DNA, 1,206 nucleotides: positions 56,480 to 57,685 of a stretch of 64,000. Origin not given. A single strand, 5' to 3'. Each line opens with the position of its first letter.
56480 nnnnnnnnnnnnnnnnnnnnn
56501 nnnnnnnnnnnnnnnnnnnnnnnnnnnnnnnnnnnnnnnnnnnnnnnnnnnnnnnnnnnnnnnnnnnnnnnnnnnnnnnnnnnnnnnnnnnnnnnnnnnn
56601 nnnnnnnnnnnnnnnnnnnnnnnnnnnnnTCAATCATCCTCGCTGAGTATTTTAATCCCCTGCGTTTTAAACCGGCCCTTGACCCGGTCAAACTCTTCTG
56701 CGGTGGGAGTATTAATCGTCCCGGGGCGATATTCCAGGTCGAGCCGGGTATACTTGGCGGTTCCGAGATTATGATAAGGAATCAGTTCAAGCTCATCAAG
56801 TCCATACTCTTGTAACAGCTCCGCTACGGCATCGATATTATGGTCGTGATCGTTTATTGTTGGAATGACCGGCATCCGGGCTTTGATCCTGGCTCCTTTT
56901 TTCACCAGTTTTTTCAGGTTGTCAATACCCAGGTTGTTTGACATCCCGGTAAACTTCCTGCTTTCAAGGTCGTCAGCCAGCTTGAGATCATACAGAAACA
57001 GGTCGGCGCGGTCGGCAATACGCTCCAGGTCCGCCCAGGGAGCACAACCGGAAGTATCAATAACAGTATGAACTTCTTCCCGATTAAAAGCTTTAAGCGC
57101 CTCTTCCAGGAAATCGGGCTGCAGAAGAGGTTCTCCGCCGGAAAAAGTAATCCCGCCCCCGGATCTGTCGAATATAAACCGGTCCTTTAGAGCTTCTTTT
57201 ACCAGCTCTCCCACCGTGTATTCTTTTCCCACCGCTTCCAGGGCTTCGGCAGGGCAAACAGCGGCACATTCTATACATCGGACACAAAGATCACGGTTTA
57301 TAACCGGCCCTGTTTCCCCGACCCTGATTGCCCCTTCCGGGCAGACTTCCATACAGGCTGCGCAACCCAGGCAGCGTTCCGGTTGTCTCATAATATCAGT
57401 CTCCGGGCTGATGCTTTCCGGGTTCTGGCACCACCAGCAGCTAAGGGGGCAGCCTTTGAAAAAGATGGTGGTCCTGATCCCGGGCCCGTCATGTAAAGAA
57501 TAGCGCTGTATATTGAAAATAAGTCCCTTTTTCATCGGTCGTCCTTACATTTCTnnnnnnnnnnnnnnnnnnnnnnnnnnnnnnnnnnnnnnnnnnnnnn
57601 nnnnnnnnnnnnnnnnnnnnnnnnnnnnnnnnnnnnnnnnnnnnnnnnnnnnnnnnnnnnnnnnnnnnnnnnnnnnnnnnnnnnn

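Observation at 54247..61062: Operon: DrrAB-type ABC exporter, fused L-serine dehydratase, glycyl-radical activase, PFL2-class glycyl radical enzyme; possible link to adjacent proline metabolism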

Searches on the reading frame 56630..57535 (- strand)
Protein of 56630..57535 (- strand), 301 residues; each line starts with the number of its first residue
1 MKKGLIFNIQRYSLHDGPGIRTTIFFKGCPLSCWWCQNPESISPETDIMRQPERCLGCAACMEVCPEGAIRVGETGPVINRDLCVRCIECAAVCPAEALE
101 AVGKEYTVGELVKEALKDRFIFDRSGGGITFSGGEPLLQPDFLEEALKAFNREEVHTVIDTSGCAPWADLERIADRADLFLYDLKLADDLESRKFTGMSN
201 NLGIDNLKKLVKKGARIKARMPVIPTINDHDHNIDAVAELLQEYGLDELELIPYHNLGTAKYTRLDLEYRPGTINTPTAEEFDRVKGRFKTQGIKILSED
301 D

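Call 3: search_protein_families(library=pfam, proteins=[window:56630-57535:-])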
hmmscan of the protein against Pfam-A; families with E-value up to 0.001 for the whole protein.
window:56630-57535:- (301 aa): 12 families
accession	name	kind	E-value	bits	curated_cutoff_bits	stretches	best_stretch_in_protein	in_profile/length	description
PF04055.27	Radical_SAM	-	1.1e-15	58.6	29.5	1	100-231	22-158/166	Radical SAM superfamily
PF13353.11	Fer4_12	-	9.3e-12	45.9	22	1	16-171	2-98/137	4Fe-4S single cluster domain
PF00037.32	Fer4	-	5.7e-11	42.2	21.1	2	52-71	5-24/24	4Fe-4S binding domain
PF12837.12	Fer4_6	-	3.1e-10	39.9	25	2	51-70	5-24/24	4Fe-4S binding domain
PF13237.11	Fer4_10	-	9.7e-10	38.7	25.5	2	48-95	2-53/53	4Fe-4S dicluster domain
PF14697.11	Fer4_21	-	5.7e-08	33.2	35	0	41-71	27-58/59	4Fe-4S dicluster domain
PF13187.11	Fer4_9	-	8.6e-08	32.5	27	1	54-98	1-51/52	4Fe-4S dicluster domain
PF12838.12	Fer4_7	-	1.9e-07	31.9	27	1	54-98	1-52/52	4Fe-4S dicluster domain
PF13484.11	Fer4_16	-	9.6e-07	29.9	30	0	84-104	2-22/66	4Fe-4S double cluster binding domain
PF12797.12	Fer4_2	-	2.1e-06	27.8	24.5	1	51-67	6-22/22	4Fe-4S binding domain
PF12800.12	Fer4_4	-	0.00032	21.2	24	0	52-68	1-17/17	4Fe-4S binding domain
PF13183.11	Fer4_8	-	0.00039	21.3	27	0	52-68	51-67/68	4Fe-4S dicluster domain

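Call 4: search_protein_families(library=ncbifam, proteins=[window:56630-57535:-])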
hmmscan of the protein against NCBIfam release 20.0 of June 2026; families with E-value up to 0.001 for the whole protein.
window:56630-57535:- (301 aa): 63 families (the best 25 are shown)
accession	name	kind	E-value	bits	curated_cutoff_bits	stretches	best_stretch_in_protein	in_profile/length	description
NF043069.1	T4HPD_activ_SAM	equivalog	1.4e-110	369.3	425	1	4-296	2-295/299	trans-4-hydroxy-L-proline dehydratase activase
TIGR02494.1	PFLE_PFLC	subfamily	1.5e-100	336.2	174.35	1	6-291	1-291/293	glycyl-radical enzyme activating protein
NF048010.1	SfplDhtActHpsHDes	equivalog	2.5e-90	302.3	430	1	2-285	4-294/298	(2S)-3-sulfopropanediol dehydratase activating enzyme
TIGR04395.1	cutC_activ_rSAM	equivalog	5.2e-81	272.3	360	1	2-295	3-303/309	choline TMA-lyase-activating enzyme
NF033719.1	ind_deCO2_activ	equivalog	1.3e-79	267.6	425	1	4-296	1-300/302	indoleacetate decarboxylase activase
NF033717.2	HPDL_rSAM_activ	equivalog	5.4e-78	262.4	420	1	2-296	2-303/311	4-hydroxyphenylacetate decarboxylase activase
NF048008.1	SfplDhtActHpfHKleb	equivalog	1.5e-75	254.3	500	1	6-276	2-280/308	(2S)-3-sulfopropanediol dehydratase activating enzyme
TIGR04003.1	rSAM_BssD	equivalog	2.2e-69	234.1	496.45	1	5-295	2-302/314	[benzylsuccinate synthase]-activating enzyme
NF007483.0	PRK10076.1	equivalog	3.9e-69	233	326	2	84-295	76-287/292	[formate-C-acetyltransferase]-activating enzyme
TIGR02493.1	PFLA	equivalog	1.9e-53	181.2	231.75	2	85-291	27-234/235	pyruvate formate-lyase-activating protein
TIGR04041.1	activase_YjjW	hypoth_equivalog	1e-45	156.3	250.2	1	5-262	3-246/276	YjjW family glycine radical enzyme activase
NF008356.0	PRK11145.1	equivalog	5.7e-43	147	375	2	86-296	33-244/246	pyruvate formate lyase 1-activating protein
TIGR02495.1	NrdG2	equivalog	6.1e-16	58.3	131.15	2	127-244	64-183/193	anaerobic ribonucleoside-triphosphate reductase activating protein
NF058577.1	FdxA_fam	equivalog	2.2e-09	37.3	65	1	53-98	7-52/52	4Fe-4S ferredoxin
TIGR02491.1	NrdG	equivalog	2.4e-09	37.3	126.1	1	7-46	3-42/154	anaerobic ribonucleoside-triphosphate reductase activating protein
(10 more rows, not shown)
